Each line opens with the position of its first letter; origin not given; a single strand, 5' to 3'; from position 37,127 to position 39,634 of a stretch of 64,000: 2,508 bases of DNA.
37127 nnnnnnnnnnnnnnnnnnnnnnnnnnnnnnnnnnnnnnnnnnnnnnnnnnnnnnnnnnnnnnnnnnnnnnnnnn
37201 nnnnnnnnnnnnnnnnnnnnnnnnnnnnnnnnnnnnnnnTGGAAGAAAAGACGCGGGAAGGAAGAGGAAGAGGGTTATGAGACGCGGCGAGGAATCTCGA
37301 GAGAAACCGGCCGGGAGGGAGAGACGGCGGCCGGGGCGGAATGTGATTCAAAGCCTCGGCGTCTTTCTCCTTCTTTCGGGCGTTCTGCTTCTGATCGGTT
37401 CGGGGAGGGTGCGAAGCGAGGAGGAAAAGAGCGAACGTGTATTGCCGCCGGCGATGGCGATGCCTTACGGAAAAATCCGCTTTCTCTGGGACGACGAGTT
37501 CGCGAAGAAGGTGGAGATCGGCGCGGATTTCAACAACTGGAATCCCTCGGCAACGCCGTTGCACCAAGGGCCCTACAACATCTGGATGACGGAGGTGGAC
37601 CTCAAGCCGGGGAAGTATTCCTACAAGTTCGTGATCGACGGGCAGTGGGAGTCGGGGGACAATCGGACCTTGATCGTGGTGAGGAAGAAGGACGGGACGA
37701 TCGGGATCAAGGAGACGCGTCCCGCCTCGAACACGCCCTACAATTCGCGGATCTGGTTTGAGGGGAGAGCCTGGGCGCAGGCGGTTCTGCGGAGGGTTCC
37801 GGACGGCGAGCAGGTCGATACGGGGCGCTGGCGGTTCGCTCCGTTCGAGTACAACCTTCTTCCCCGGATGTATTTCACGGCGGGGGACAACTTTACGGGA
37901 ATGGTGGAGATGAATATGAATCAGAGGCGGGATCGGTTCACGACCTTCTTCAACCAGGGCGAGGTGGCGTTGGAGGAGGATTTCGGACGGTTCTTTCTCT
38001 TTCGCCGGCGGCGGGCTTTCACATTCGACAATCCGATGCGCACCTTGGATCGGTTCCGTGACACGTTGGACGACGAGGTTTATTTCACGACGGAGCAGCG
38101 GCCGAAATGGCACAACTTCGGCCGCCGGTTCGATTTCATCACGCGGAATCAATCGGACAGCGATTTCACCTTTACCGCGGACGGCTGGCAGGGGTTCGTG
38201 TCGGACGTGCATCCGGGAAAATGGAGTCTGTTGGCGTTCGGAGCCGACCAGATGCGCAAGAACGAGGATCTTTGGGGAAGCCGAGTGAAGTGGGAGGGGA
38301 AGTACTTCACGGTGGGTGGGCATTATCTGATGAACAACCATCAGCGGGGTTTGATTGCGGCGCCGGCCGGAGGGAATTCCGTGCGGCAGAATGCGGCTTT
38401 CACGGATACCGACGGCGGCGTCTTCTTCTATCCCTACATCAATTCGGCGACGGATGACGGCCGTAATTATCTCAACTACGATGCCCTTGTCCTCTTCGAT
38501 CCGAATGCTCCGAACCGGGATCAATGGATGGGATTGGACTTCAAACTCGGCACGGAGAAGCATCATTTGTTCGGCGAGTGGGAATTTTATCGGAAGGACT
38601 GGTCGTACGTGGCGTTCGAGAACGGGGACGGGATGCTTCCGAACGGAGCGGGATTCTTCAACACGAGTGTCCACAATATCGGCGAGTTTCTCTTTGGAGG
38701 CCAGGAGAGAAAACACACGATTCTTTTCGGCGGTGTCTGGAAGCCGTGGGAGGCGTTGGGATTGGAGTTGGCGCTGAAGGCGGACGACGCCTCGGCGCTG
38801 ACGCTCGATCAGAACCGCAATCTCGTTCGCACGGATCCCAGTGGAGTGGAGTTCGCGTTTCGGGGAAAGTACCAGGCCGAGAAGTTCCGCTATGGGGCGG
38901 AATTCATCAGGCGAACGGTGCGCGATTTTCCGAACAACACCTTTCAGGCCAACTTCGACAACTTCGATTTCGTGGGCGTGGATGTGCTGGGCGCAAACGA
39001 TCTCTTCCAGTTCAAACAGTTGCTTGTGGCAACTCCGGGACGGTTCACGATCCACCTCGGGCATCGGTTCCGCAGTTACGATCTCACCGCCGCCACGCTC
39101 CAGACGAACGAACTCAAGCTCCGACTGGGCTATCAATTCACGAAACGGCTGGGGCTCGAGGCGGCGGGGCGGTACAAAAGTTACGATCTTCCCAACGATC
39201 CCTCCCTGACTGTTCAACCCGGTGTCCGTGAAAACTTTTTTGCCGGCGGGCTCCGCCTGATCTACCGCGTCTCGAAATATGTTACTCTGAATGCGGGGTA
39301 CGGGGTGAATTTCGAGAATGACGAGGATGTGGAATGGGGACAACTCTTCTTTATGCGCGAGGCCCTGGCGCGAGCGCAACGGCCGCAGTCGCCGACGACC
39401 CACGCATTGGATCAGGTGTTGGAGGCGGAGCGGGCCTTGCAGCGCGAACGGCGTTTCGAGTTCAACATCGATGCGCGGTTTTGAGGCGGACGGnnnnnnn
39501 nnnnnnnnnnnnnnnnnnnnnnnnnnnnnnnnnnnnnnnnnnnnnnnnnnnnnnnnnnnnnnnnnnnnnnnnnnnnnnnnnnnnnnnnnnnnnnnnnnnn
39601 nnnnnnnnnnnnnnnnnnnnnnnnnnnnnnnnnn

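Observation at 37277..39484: Glycogen-binding (CBM48/AMPK-beta GBD-type) domain fused to the N-terminus of an outer-membrane beta-barrel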

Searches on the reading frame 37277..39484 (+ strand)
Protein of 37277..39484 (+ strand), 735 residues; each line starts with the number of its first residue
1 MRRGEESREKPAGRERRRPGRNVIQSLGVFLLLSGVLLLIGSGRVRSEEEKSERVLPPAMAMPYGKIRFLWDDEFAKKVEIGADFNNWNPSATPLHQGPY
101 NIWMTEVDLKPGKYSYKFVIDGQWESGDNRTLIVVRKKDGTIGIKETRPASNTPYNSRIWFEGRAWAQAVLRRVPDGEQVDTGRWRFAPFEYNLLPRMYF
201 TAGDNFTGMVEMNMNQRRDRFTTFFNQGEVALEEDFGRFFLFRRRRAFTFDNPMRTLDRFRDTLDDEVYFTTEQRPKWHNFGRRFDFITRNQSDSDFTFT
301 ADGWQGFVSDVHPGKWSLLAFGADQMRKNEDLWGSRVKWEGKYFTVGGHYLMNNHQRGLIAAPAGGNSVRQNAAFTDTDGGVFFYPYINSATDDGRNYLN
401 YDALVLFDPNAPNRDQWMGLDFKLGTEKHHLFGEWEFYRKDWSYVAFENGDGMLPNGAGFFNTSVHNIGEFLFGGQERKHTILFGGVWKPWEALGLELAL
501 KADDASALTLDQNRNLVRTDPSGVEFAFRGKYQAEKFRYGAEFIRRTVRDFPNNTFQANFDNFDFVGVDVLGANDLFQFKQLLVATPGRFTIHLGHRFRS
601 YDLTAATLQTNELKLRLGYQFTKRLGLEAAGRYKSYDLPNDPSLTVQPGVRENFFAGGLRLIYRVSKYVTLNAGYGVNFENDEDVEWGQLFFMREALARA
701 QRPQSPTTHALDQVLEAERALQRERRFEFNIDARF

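Call 3: search_protein_families(library=pfam, proteins=[window:37277-39484:+], max_evalue=1)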
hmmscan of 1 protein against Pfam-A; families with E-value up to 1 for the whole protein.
window:37277-39484:+ (735 aa): 4 families
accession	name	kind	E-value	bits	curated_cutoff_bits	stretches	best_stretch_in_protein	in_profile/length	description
PF16561.11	AMPK1_CBM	-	1.5e-09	38.4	26.8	1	68-131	4-64/85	Glycogen recognition site of AMP-activated protein kinase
PF02922.24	CBM_48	-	4.5e-06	27.3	22.4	1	76-129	22-75/83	Carbohydrate-binding module 48 (Isoamylase N-terminal domain)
PF22058.2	X25_BaPul_like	-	0.0002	21.8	27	1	86-126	16-58/87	Pullulanase X25 domain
PF00686.25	CBM_20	-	0.00026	21.2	23.3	1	86-139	28-92/97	Starch binding domain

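Call 4: search_protein_families(library=ncbifam, proteins=[window:37277-39484:+], max_evalue=1)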
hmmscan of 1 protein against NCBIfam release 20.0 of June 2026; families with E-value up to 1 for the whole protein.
window:37277-39484:+ (735 aa): 3 families
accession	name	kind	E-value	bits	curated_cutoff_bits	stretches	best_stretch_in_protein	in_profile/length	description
NF008967.0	PRK12313.1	equivalog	0.0014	17.1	577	1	76-126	49-99/633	1,4-alpha-glucan branching protein GlgB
NF041027.1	GSU2204_Se_pt_1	equivalog_domain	0.0027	16.5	350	1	597-681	487-568/580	GSU2204 family CXXCH-containing (seleno)protein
NF005101.0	PRK06539.1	equivalog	0.24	9.3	988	1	668-712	153-197/822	ribonucleoside-diphosphate reductase subunit alpha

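Call 7: find_homologous_proteins(query=window:37277-39481:+, max_evalue=0.001)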
Query window:37277-39481:+ (735 aa): 9 proteins with E <= 0.001 among 8000 candidates.
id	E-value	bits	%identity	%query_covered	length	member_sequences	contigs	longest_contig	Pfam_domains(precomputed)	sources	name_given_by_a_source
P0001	0.0e+0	1724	100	100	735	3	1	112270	PF02922.25,PF16561.12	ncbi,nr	ncbi:MAG: hypothetical protein D6679_04600 [Candidatus Hydrogenedentota bacterium]|nr:MAG: hypotheti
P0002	1.2e-213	730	48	93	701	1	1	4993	PF16561.12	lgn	-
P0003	2.4e-197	676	48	93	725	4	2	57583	PF16561.12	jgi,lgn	jgi:hypothetical protein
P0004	1.1e-192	661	48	93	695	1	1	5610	PF02922.25,PF16561.12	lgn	-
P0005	2.0e-189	650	47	93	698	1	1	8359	PF02922.25,PF16561.12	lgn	-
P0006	6.8e-26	109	49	7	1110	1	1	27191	PF02922.25,PF00128.32,PF16561.12,PF22058.3,PF22460.3,PF16760.11,PF02903.21,PF26120.1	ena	-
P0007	1.6e-22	98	45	9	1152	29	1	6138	PF02922.25,PF09985.15,PF16561.12,PF03065.21,PF22058.3,PF16760.11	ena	-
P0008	5.4e-21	93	45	8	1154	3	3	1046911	PF02922.25,PF09985.15,PF16561.12,PF03065.21,PF22058.3,PF16760.11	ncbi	ncbi:MAG: glucodextranase DOMON-like domain-containing protein [Candidatus Hydrothermia bacterium]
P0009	6.8e-5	40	37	13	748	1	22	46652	PF02922.25,PF16561.12,PF22058.3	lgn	-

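Call 22: find_encoding_contigs(protein=P0003, flank=10000, max_places=2)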
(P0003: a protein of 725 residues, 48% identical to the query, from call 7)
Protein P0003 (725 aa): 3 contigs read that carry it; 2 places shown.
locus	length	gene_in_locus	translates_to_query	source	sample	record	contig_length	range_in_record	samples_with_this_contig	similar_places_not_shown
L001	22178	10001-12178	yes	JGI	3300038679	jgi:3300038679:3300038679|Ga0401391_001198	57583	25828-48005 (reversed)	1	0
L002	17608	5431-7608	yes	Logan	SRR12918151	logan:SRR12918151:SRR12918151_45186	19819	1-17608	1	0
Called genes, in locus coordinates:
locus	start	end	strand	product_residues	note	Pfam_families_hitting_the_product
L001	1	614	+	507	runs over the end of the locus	PF00390:malic, PF03949:Malic_M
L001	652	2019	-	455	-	PF01590:GAF (weak), PF13185:GAF_2, PF00512:HisKA, PF13581:HATPase_c_2 (weak), PF02518:HATPase_c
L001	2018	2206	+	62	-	-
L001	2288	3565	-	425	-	PF00817:IMS, PF11799:IMS_C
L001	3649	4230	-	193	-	PF00717:Peptidase_S24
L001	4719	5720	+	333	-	PF00528:BPD_transp_1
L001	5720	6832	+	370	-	PF00528:BPD_transp_1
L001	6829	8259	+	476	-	PF01547:SBP_bac_1, PF13416:SBP_bac_8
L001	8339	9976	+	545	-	-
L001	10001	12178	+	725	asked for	PF16561:AMPK1_CBM (weak)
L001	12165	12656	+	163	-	-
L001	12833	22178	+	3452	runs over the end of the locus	PF00932:LTD (faint), PF00041:fn3 (faint), PF25788:Ig_Rha78A_N (faint), PF25833:Fn3_SaeA_3rd (faint), PF00128:Alpha-amylase (weak)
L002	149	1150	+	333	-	PF00528:BPD_transp_1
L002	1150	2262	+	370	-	PF00528:BPD_transp_1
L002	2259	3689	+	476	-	PF01547:SBP_bac_1, PF13416:SBP_bac_8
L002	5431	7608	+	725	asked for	PF16561:AMPK1_CBM (weak)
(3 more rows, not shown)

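Call 23: find_encoding_contigs(protein=P0009, flank=10000, max_places=2)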
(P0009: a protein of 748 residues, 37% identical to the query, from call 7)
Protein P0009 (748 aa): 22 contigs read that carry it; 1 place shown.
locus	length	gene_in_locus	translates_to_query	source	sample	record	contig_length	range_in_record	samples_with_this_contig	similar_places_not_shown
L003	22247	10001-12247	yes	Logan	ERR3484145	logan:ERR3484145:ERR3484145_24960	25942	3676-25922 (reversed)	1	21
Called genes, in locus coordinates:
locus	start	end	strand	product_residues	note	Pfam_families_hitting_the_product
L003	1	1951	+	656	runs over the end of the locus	?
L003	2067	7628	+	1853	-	PF09985:Glucodextran_C, PF13585:CHU_C (weak), PF13860:FlgD_ig (weak)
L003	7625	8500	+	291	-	-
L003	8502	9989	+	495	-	-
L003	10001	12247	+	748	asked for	PF02922:CBM_48 (weak), PF16561:AMPK1_CBM, PF22058:X25_BaPul_like (faint)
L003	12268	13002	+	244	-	PF02922:CBM_48 (weak), PF16561:AMPK1_CBM (weak), PF22058:X25_BaPul_like (faint), PF16561:AMPK1_CBM, PF02922:CBM_48 (weak)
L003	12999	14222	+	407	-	PF01547:SBP_bac_1, PF13416:SBP_bac_8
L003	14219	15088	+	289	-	PF00528:BPD_transp_1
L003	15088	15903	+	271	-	PF00528:BPD_transp_1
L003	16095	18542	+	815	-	PF13860:FlgD_ig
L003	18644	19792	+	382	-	PF00686:CBM_20 (weak)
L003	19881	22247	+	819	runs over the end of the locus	PF16561:AMPK1_CBM (faint), PF02922:CBM_48 (weak), PF00128:Alpha-amylase, PF02806:Alpha-amylase_C, PF18962:Por_Secre_tail (weak)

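Call 24: predict_structure(alignment_id=A1)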
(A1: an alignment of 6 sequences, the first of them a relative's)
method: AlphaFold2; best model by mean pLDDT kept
length: 735 residues; sequences in the alignment: 6
mean_pLDDT: 49.0   pTM: 0.39
mean pLDDT of the five models: 49.0, 47.9, 44.7, 40.1, 39.2
residues with pLDDT >= 90: 7; 70-90: 177; 50-70: 118; < 50: 433
segments of 3 or more residues with pLDDT < 50: 1-55, 147-166, 175-312, 322-332, 348-423, 427-488, 503-522, 549-573, 683-692, 694-696, 699-706
pLDDT, mean of each block of 10 residues (from residue 1): 28 32 40 42 32 51 81 81 88 84 85 85 71 74 56 28 47 44 28 32 29 28 27 25 24 23 22 22 25 29 36 52 40 55 57 33 23 23 25 27 25 35 44 34 24 27 26 33 46 57 43 40 59 73 64 30 29 63 85 86 68 88 86 84 73 86 75 71 45 48 49 68 68 55
secondary structure, 60 per line:
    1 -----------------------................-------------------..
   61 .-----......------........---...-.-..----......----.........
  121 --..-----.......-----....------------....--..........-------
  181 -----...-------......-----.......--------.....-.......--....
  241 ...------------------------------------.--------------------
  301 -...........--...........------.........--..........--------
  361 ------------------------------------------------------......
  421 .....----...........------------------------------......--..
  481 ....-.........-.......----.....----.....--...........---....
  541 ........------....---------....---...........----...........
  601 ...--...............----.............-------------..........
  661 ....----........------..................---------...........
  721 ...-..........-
elements in order (helices of 4 or more, strands of 3 or more residues): H24-39 E59-61 E67-72 E79-83 E102-107 E112-120 E130-136 E142-145 E158-161 E164-173 E186-188 E196-201 E207-213 E222-226 E228-234 E237-243 E302-312 E315-325 E332-340 E343-352 E415-425 E430-440 E471-476 E479-484 E486-491 E496-502 E507-511 E516-520 E523-533 E537-548 E555-558 E568-571 E575-585 E590-603 E606-620 E625-637 E651-664 E669-676 H683-700 H710-723 E725-734

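Call 28: search_protein_families(library=pfam, proteins=[P0009], max_evalue=0.01)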
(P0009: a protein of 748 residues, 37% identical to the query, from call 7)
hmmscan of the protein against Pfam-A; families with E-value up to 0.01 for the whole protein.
P0009 (748 aa): 3 families
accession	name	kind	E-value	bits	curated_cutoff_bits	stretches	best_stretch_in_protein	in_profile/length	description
PF16561.11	AMPK1_CBM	-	4.8e-11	43.1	26.8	1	36-103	11-74/85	Glycogen recognition site of AMP-activated protein kinase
PF02922.24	CBM_48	-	1.3e-07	32.3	22.4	1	25-89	11-80/83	Carbohydrate-binding module 48 (Isoamylase N-terminal domain)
PF22058.2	X25_BaPul_like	-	2e-05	25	27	1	43-83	13-54/87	Pullulanase X25 domain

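Call 34: search_protein_families(library=pfam, alignment_id=A4, max_evalue=0.001)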
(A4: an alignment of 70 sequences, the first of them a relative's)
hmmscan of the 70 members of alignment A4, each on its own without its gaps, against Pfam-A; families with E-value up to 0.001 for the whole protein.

A. member 1, P0001 (735 aa): 4 families
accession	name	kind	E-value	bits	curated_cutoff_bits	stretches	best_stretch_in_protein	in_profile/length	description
PF16561.11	AMPK1_CBM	-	1.5e-09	38.4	26.8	1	68-131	4-64/85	Glycogen recognition site of AMP-activated protein kinase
PF02922.24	CBM_48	-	4.5e-06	27.3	22.4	1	76-129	22-75/83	Carbohydrate-binding module 48 (Isoamylase N-terminal domain)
PF22058.2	X25_BaPul_like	-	0.0002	21.8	27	1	86-126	16-58/87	Pullulanase X25 domain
PF00686.25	CBM_20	-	0.00026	21.2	23.3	1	86-139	28-92/97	Starch binding domain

B. families by the number of members that match (of 70 scanned): 7 families
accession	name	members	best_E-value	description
PF16561.11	AMPK1_CBM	59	2.4e-34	Glycogen recognition site of AMP-activated protein kinase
PF02922.24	CBM_48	55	5.1e-28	Carbohydrate-binding module 48 (Isoamylase N-terminal domain)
PF22058.2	X25_BaPul_like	34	1e-17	Pullulanase X25 domain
PF16760.10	CBM53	4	2.4e-06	Starch/carbohydrate-binding module (family 53)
PF00686.25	CBM_20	2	3.4e-19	Starch binding domain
PF10677.15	DUF2490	1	0.00017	Protein of unknown function (DUF2490)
PF19077.6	Big_13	1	0.00097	Bacterial Ig-like domain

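Call 43: find_related_loci(query=A5, collection=genome_contigs, flank=10000)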
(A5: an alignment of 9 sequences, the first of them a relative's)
Query A5 (735 aa) in genome_contigs; peptide patterns used: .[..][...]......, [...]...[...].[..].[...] (x = any residue, [..] = any of these).
149 stretches matched a pattern; 6 encode a relative of the query (tblastn E <= 1e-3); 4 distinct loci.
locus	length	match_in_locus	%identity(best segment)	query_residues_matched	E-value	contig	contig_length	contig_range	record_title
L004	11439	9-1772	52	148-735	0e+0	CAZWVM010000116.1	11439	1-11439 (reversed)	MAG TPA_asm: uncultured bacterium isolate binchicken_co22_231 genome assembly, contig: NODE_5843_length_11439_cov_7.8272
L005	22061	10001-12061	45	58-735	0e+0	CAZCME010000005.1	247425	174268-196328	MAG TPA_asm: uncultured bacterium isolate binchicken_co248_269 genome assembly, contig: NODE_21_length_247425_cov_9.8349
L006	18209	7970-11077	49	29-735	0e+0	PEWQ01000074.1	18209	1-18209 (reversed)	MAG: Candidatus Hydrogenedentes bacterium CG07_land_8_20_14_0_80_42_17 CG07_land_8_20_14_0.80_scaffold_1322_c, whole gen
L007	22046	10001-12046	46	58-735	0e+0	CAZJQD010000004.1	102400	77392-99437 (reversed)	MAG TPA_asm: uncultured bacterium isolate SRP329715_co1_394 genome assembly, contig: NODE_194_length_102400_cov_8.562460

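Call 48: predict_structure(alignment_id=A4)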
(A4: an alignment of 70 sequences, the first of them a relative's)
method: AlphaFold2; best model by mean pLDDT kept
length: 735 residues; sequences in the alignment: 70
mean_pLDDT: 87.2   pTM: 0.85
mean pLDDT of the five models: 87.2, 86.7, 86.6, 86.4, 85.6
residues with pLDDT >= 90: 490; 70-90: 142; 50-70: 52; < 50: 51
segments of 3 or more residues with pLDDT < 50: 1-20, 39-54, 387-392, 459-461
pLDDT, mean of each block of 10 residues (from residue 1): 42 47 62 66 39 65 91 93 97 92 94 95 91 89 77 84 96 88 93 95 93 80 92 96 96 95 93 94 90 78 96 97 93 98 98 91 80 91 61 57 91 96 98 98 88 53 56 90 98 97 96 92 97 94 95 72 87 92 96 97 92 98 96 97 92 98 95 96 93 91 72 94 97 96
secondary structure, 60 per line:
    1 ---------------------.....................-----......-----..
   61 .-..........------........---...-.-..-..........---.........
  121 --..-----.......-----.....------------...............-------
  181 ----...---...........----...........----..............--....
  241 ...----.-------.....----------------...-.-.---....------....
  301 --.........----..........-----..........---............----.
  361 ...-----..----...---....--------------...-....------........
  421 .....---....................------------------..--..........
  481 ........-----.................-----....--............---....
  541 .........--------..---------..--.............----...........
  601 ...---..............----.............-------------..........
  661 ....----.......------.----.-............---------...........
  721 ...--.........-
elements in order (helices of 4 or more, strands of 3 or more residues): H22-42 H48-53 E59-61 E66-72 E79-83 E102-108 E112-120 E130-136 E142-146 E159-173 E185-187 E191-201 E206-216 E221-234 E237-243 H256-260 E287-290 E297-300 E303-311 E316-325 E331-340 E344-355 E360-363 E375-377 E381-384 E399-401 E403-406 E413-425 E429-448 E471-488 E494-510 E516-519 E522-533 E537-549 E573-585 E590-603 E607-620 E625-637 E651-664 E669-675 H689-700 H710-723 E726-734
